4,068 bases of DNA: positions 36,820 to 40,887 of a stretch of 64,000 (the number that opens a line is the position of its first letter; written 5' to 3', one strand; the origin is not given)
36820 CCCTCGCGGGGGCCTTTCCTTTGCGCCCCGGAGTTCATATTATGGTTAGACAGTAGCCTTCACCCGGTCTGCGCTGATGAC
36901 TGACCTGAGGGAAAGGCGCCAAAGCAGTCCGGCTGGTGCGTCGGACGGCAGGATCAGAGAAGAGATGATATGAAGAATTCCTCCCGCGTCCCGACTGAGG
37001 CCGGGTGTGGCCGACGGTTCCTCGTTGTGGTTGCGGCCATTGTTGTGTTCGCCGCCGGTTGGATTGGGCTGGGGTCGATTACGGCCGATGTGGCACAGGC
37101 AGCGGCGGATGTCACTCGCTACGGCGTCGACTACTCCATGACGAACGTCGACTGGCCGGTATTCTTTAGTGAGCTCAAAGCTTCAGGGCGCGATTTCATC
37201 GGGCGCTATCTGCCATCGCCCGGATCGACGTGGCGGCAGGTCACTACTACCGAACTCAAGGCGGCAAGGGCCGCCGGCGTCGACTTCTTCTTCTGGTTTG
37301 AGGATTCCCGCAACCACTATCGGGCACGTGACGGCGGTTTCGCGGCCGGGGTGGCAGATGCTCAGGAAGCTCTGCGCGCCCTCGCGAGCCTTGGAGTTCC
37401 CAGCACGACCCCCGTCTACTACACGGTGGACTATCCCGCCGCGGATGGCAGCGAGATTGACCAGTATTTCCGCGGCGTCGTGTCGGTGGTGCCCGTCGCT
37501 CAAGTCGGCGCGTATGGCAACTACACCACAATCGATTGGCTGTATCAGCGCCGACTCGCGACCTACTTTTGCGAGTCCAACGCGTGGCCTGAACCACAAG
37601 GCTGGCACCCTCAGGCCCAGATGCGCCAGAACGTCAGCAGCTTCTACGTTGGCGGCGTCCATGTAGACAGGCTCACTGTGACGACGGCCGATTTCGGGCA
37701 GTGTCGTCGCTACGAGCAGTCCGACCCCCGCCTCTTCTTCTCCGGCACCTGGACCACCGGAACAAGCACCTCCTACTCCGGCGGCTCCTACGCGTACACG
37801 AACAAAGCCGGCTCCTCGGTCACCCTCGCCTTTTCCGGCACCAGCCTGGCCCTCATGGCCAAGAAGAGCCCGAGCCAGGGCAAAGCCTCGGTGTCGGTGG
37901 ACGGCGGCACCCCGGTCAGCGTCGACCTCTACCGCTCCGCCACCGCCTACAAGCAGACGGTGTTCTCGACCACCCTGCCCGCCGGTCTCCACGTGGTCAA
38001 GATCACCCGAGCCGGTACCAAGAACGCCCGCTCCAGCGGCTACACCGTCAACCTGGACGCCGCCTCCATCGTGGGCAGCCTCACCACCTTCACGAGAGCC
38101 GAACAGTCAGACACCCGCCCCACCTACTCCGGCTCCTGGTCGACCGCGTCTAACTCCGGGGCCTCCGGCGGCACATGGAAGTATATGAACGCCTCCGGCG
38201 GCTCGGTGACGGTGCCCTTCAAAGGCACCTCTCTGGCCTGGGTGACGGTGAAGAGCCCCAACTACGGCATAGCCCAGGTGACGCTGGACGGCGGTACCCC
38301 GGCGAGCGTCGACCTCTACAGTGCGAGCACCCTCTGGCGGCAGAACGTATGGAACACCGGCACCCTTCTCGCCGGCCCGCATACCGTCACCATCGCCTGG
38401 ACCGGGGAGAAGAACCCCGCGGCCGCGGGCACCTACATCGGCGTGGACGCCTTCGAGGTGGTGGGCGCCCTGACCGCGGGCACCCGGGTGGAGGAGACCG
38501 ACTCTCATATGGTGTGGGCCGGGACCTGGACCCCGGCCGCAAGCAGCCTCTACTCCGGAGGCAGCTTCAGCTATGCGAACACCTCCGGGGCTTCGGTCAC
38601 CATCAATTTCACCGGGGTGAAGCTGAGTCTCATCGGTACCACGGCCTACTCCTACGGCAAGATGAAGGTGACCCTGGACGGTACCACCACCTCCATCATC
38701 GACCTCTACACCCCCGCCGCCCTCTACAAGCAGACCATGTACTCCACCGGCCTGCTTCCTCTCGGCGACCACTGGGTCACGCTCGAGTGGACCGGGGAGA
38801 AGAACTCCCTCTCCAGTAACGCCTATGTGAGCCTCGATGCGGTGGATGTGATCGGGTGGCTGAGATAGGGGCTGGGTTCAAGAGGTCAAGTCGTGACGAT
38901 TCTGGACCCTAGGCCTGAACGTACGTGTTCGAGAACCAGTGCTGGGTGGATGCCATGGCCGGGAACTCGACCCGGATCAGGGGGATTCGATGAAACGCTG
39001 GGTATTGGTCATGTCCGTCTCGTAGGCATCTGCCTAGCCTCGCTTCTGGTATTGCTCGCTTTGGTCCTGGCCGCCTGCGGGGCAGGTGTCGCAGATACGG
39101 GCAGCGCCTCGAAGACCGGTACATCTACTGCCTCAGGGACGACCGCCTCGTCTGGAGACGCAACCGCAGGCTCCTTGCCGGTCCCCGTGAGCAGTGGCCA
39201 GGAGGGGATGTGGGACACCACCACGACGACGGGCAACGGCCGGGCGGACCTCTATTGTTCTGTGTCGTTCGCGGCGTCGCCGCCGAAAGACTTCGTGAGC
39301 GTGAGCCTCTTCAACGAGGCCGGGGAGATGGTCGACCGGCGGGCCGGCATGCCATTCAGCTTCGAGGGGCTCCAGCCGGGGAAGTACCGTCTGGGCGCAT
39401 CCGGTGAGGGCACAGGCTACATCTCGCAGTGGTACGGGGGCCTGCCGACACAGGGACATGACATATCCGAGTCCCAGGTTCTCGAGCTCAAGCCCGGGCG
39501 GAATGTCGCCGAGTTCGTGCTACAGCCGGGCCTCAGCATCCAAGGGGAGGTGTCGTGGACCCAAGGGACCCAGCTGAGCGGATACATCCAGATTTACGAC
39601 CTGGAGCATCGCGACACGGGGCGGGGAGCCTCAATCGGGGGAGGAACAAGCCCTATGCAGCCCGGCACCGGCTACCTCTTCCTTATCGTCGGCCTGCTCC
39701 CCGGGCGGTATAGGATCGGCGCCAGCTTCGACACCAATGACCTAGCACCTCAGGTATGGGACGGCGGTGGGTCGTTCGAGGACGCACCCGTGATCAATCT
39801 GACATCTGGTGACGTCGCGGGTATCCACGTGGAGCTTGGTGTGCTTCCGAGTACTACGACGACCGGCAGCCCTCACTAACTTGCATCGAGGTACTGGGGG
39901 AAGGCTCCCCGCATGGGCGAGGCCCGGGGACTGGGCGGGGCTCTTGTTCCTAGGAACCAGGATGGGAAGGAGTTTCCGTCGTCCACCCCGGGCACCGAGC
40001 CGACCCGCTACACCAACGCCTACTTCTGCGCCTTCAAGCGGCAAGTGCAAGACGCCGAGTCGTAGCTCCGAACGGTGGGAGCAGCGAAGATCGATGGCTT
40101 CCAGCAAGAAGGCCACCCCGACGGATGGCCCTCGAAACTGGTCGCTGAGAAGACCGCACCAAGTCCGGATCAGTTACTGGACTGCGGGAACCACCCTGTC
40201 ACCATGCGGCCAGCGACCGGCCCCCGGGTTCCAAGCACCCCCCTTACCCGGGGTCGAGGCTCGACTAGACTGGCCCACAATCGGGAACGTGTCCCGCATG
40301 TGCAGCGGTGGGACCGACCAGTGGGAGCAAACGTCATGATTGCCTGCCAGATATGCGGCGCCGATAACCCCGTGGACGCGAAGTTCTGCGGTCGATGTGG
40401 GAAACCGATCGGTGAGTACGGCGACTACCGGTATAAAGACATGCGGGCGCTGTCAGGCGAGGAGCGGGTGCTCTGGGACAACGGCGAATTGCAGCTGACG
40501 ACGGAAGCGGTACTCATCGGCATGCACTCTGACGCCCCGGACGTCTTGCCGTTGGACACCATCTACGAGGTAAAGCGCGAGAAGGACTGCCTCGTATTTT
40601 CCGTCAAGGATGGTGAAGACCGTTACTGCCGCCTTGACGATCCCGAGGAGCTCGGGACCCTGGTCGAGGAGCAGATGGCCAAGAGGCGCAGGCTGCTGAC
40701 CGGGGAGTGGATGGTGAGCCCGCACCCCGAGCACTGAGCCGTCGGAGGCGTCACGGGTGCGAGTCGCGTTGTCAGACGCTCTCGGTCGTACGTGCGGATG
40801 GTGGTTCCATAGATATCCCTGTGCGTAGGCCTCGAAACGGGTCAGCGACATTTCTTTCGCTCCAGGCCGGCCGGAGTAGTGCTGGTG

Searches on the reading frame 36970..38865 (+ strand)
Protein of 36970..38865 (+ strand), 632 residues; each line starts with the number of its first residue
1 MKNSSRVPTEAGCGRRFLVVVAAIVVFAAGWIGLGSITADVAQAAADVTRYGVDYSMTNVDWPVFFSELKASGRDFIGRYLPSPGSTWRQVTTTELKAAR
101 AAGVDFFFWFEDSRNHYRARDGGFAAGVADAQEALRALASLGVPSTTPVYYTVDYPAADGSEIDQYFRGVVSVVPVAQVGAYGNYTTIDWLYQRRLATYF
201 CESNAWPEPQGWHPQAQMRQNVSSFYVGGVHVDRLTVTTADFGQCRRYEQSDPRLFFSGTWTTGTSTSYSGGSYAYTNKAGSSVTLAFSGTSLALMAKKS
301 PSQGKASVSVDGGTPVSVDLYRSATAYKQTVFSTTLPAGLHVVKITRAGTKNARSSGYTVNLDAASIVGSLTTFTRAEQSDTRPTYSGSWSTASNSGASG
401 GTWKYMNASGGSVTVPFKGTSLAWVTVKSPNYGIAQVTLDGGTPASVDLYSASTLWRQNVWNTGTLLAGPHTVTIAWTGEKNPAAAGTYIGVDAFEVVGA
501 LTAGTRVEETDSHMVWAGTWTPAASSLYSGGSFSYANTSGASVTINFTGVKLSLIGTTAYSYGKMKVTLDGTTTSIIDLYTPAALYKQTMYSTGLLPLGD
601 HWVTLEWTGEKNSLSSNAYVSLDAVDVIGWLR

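Call 3: search_protein_families(library=pfam, proteins=[window:36970-38865:+], max_evalue=1)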
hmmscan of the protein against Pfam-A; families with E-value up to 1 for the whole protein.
window:36970-38865:+ (632 aa): 3 families
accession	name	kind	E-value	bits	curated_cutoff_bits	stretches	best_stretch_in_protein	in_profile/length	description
PF08924.17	Rv2525c_GlyHyd-like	-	7.8e-22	78.8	27.2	1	68-229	2-187/198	Rv2525c-like, glycoside hydrolase-like domain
PF17996.7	CE2_N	-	1.4e-14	54.5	27.9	3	278-348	16-83/108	Carbohydrate esterase 2 N-terminal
PF18669.6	Trp_ring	-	0.0017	19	27.1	1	414-439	24-48/51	Trimeric autotransporter adhesin Trp ring domain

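Call 4: search_protein_families(library=ncbifam, proteins=[window:36970-38865:+], max_evalue=1)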
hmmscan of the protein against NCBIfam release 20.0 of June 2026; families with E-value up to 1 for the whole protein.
window:36970-38865:+ (632 aa): 1 family
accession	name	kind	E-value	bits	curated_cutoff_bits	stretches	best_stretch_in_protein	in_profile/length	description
NF042969.1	AcxyGlmanDactase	equivalog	3.2e-06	26.3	500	1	272-347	17-88/323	bifunctional acetylxylan esterase/glucomannan deacetylase AxeC2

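Call 34: find_homologous_proteins(query=window:36970-38865:+, max_evalue=0.00001)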
Query window:36970-38865:+ (632 aa): 192 proteins with E <= 0.00001 among 8000 candidates; the best 120 are listed.
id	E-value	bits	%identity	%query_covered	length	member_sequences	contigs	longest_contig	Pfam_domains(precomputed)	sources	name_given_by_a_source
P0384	0.0e+0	1072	98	78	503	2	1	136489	PF17996.8,PF08924.18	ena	-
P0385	7.2e-202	690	55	94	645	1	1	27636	PF17996.8,PF08924.18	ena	-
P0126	7.0e-186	638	44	64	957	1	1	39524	PF17996.8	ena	-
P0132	2.0e-162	560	39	61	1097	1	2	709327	PF17996.8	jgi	jgi:hypothetical protein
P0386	2.4e-159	550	56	55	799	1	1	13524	PF01833.31,PF17996.8,PF08924.18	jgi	jgi:hypothetical protein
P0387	2.9e-158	546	54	72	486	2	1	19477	PF17996.8,PF08924.18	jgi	jgi:hypothetical protein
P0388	7.1e-157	542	33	62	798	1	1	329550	PF07119.18,PF01833.31,PF17996.8,PF08924.18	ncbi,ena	-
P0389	5.7e-154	532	62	63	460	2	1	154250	PF17996.8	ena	-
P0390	1.2e-152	528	47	61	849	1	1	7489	PF26821.1,PF04389.23,PF17996.8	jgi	jgi:Peptidase family M28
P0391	3.4e-151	523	44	100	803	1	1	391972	PF01833.31,PF07715.21,PF08308.18,PF17996.8,PF08329.17,PF08924.18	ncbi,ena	-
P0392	2.0e-150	520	42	64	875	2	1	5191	PF17996.8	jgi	jgi:hypothetical protein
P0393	1.0e-148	515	45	92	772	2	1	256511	PF01833.31,PF17996.8,PF08924.18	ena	-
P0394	1.5e-148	514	57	71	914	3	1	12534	PF01833.31,PF04122.18,PF17996.8,PF08924.18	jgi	jgi:hypothetical protein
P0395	1.0e-145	505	47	92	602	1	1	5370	PF17996.8,PF08924.18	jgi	jgi:hypothetical protein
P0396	1.2e-144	501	44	61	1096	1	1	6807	PF00877.26,PF04122.18,PF17996.8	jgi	jgi:cell wall-associated NlpC family hydrolase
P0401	1.2e-141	491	54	54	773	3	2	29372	PF01833.31,PF17996.8,PF08924.18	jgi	jgi:hypothetical protein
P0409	2.9e-133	464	64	53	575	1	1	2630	PF00395.26,PF08924.18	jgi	jgi:Domain of unknown function (DUF1906)/S-layer homology domain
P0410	2.3e-132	461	61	56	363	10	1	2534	PF17996.8,PF08924.18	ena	-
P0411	6.9e-132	459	41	20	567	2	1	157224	PF01833.31,PF17996.8,PF08924.18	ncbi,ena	-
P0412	2.5e-131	457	63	53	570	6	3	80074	PF00395.26,PF08924.18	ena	-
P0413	6.2e-131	456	62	52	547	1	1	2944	PF00395.26,PF08924.18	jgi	jgi:hypothetical protein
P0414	9.5e-131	455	62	53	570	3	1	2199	PF00395.26,PF08924.18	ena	-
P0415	1.1e-130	455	40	21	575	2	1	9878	PF01833.31,PF17996.8,PF08924.18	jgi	jgi:Rv2525c-like, glycoside hydrolase-like domain/IPT/TIG domain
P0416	1.5e-130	455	57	51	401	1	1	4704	PF08924.18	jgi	jgi:hypothetical protein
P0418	3.7e-130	453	62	53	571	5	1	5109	PF00395.26,PF08924.18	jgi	jgi:hypothetical protein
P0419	7.3e-130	452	50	65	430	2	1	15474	PF08924.18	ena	-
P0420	4.0e-129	450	62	53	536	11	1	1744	PF00395.26,PF08924.18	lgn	-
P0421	1.2e-128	448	62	52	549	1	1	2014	PF00395.26,PF08924.18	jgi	jgi:hypothetical protein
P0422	1.5e-127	445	41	61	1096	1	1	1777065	PF00877.26,PF04122.18,PF17996.8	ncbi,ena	-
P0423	2.3e-126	441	61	53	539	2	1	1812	PF00395.26,PF08924.18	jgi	jgi:hypothetical protein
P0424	2.4e-126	441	64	52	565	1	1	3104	PF00395.26,PF08924.18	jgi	jgi:hypothetical protein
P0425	2.8e-126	441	61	53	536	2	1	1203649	PF00395.26,PF08924.18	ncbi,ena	-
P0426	5.6e-126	440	62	53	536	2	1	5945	PF00395.26,PF08924.18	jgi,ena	-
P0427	4.7e-125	437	61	53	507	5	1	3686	PF17996.8,PF00395.26,PF08924.18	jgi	jgi:hypothetical protein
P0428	1.3e-124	435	63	53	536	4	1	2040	PF00395.26,PF08924.18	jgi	-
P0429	1.6e-124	435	60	53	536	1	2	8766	PF00395.26,PF08924.18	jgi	-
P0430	2.9e-124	434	61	53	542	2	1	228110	PF00395.26,PF08924.18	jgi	-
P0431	3.3e-124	434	60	53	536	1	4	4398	PF00395.26,PF08924.18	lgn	-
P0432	7.6e-124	433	61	53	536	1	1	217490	PF00395.26,PF08924.18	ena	-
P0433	9.0e-124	432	59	54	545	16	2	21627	PF00395.26,PF08924.18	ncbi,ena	-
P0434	5.1e-123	430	61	53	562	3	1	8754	PF00395.26,PF08924.18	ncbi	-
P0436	1.7e-122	428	59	53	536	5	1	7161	PF00395.26,PF08924.18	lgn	-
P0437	1.9e-122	428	56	59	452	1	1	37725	PF01833.31,PF08924.18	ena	-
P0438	4.6e-121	423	60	53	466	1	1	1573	PF00395.26,PF08924.18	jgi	jgi:hypothetical protein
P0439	1.5e-120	422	60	53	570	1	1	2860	PF00395.26,PF08924.18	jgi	jgi:hypothetical protein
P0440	1.5e-120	422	59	53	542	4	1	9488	PF00395.26,PF08924.18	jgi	-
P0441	1.6e-120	422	61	53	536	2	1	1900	PF00395.26,PF08924.18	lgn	-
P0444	2.1e-116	408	60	53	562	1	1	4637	PF00395.26,PF08924.18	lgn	-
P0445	1.2e-115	405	68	40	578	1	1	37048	PF00395.26,PF08924.18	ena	-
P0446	1.7e-115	405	75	37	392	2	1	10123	PF00395.26,PF08924.18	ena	-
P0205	2.5e-115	404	41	60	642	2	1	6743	PF17996.8,PF03734.20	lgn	-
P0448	1.4e-112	395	65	43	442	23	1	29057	PF00395.26,PF08924.18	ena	-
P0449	8.7e-112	393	56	53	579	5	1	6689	PF00395.26,PF08924.18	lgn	-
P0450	1.6e-111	392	42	82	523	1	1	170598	PF01833.31,PF17996.8,PF08924.18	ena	-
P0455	3.3e-105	371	73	35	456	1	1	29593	PF00395.26,PF08924.18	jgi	jgi:hypothetical protein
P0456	6.3e-104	367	79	33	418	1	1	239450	PF00395.26,PF08924.18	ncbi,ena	-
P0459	5.2e-102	360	75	33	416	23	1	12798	PF00395.26,PF08924.18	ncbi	-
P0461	2.2e-98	348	73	34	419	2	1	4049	PF00395.26,PF08924.18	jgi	jgi:hypothetical protein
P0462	3.7e-98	348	74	33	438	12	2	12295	PF00395.26,PF08924.18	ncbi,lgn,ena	-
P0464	3.7e-97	344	42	61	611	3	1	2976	PF17996.8,PF01520.24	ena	-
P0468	2.3e-94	335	72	33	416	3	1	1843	PF00395.26,PF08924.18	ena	-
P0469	5.1e-94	334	72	33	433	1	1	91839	PF00395.26,PF08924.18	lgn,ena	-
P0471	8.4e-91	323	71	33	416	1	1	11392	PF00395.26,PF08924.18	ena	-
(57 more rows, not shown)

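Call 35: search_protein_families(library=pfam, proteins=[P0409, P0427, P0464, P0390], max_evalue=0.0001)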
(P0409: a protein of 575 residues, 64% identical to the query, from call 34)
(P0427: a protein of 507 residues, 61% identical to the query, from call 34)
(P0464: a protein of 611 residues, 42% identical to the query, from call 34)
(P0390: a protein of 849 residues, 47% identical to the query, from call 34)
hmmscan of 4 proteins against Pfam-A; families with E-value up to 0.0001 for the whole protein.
P0409 (575 aa): 2 families
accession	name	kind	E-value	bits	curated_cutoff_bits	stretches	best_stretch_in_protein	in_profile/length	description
PF08924.17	Rv2525c_GlyHyd-like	-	5.3e-21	76.1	27.2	1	266-431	2-194/198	Rv2525c-like, glycoside hydrolase-like domain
PF00395.25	SLH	-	7.5e-18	64.7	20.8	2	47-90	1-44/44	S-layer homology domain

P0427 (507 aa): 3 families
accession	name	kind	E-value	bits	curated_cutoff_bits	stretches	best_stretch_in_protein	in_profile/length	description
PF00395.25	SLH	-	8.1e-23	80.6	20.8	2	5-48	1-44/44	S-layer homology domain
PF08924.17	Rv2525c_GlyHyd-like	-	1.3e-22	81.3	27.2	1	203-361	2-186/198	Rv2525c-like, glycoside hydrolase-like domain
PF17996.7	CE2_N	-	3.7e-05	24.2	27.9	1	411-490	15-90/108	Carbohydrate esterase 2 N-terminal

P0464 (611 aa): 2 families
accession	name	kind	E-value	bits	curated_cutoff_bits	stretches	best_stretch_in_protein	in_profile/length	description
PF17996.7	CE2_N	-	3.6e-11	43.5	27.9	0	243-312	15-80/108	Carbohydrate esterase 2 N-terminal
PF01520.23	Amidase_3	-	3.1e-08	34.3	27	1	49-205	17-173/174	N-acetylmuramoyl-L-alanine amidase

P0390 (849 aa): 3 families
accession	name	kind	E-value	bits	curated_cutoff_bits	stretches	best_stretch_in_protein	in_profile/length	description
PF04389.22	Peptidase_M28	-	3.9e-32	112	21.3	1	108-300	1-191/193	Peptidase family M28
PF17996.7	CE2_N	-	7.2e-18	65.1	27.9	0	355-438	17-92/108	Carbohydrate esterase 2 N-terminal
PF18669.6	Trp_ring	-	1e-06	29.3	27.1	0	760-786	23-48/51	Trimeric autotransporter adhesin Trp ring domain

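Call 46: find_encoding_contigs(protein=P0384, flank=5000, max_places=2)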
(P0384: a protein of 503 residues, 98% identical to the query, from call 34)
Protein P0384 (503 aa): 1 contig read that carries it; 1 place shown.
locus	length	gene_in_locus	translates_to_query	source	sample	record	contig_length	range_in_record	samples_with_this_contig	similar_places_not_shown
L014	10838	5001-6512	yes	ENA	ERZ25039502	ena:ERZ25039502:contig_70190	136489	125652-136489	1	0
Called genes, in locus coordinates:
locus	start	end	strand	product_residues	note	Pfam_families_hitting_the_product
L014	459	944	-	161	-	PF04677:CwfJ_C_1 (weak), PF11969:DcpS_C (weak), PF01230:HIT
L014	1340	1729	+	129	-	-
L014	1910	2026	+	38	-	-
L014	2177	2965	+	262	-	PF01209:Ubie_methyltran, PF05175:MTS (faint), PF13847:Methyltransf_31, PF08241:Methyltransf_11, PF08242:Methyltransf_12, PF13489:Methyltransf_23, PF13649:Methyltransf_25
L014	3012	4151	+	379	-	PF16980:CitMHS_2, PF03600:CitMHS, PF16980:CitMHS_2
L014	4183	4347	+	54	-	PF16980:CitMHS_2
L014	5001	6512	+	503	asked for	PF08924:Rv2525c_GlyHyd-like, PF17996:CE2_N (faint)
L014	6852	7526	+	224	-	-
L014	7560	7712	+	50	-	-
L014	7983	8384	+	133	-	-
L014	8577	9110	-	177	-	-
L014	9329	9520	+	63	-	-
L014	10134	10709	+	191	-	-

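Call 47: find_encoding_contigs(protein=P0425, flank=5000, max_places=2)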
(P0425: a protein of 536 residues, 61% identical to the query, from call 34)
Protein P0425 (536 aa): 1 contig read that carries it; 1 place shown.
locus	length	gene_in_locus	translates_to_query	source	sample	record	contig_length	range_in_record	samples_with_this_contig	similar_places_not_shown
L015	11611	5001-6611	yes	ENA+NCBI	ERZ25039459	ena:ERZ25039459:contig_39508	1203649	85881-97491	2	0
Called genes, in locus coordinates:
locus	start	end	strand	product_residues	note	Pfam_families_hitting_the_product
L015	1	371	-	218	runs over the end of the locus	PF04542:Sigma70_r2, PF08281:Sigma70_r4_2, PF04545:Sigma70_r4 (weak)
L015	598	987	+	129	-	-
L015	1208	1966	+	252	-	PF01048:PNP_UDP_1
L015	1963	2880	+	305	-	PF00294:PfkB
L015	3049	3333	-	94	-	-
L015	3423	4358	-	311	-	PF01073:3Beta_HSD, PF01370:Epimerase, PF02719:Polysacc_synt_2, PF04321:RmlD_sub_bind, PF07993:NAD_binding_4 (faint), PF16363:GDP_Man_Dehyd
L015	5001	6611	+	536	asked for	PF00395:SLH, PF08924:Rv2525c_GlyHyd-like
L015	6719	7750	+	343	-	PF00395:SLH, PF00581:Rhodanese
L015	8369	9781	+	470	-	PF05697:Trigger_N, PF00254:FKBP_C, PF05698:Trigger_C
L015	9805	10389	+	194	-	PF00574:CLP_protease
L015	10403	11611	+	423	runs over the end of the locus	PF06689:zf-C4_ClpX, PF05496:RuvB_N (faint), PF01078:Mg_chelatase (faint), PF00004:AAA, PF07724:AAA_2, PF07728:AAA_5 (weak), PF10431:ClpB_D2-small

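Call 48: find_encoding_contigs(protein=P0422, flank=5000, max_places=2)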
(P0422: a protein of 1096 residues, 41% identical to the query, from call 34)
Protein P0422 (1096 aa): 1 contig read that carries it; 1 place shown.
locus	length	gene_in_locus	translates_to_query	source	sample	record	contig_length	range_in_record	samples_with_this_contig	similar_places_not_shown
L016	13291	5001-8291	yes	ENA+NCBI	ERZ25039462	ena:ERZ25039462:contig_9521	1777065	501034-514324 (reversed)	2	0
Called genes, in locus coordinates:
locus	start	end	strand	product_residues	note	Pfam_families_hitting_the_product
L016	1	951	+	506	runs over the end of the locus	PF01073:3Beta_HSD (weak), PF01370:Epimerase, PF05368:NmrA, PF13460:NAD_binding_10, PF11066:DUF2867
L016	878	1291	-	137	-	PF00892:EamA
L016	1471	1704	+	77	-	-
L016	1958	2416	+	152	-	PF18761:Heliorhodopsin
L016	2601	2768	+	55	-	PF18761:Heliorhodopsin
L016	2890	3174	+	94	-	-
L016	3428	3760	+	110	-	-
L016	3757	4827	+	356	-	PF01551:Peptidase_M23, PF17996:CE2_N (faint)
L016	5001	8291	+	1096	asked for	PF04122:CW_binding_2 (faint), PF00877:NLPC_P60, PF17996:CE2_N (faint)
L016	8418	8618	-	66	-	-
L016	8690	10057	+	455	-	PF04122:CW_binding_2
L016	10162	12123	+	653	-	PF17996:CE2_N (faint)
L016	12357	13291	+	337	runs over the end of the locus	PF04321:RmlD_sub_bind, PF01073:3Beta_HSD, PF01370:Epimerase, PF02719:Polysacc_synt_2 (weak), PF13460:NAD_binding_10, PF07993:NAD_binding_4 (weak)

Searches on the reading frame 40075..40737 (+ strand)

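Call 14: search_protein_families(library=pfam, proteins=[window:40075-40737:+], max_evalue=0.001)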
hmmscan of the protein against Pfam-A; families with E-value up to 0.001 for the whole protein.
window:40075-40737:+ (220 aa): 3 families
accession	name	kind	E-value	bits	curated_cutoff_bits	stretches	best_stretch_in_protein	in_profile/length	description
PF12773.13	DZR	-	4.3e-05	24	27.3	1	91-111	1-21/45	Double zinc ribbon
PF13240.11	Zn_Ribbon_1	-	4.4e-05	23.6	25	1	91-111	2-22/23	zinc-ribbon domain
PF24463.1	DUF7577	-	0.00011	22.1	28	1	90-111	4-25/27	Domain of unknown function (DUF7577)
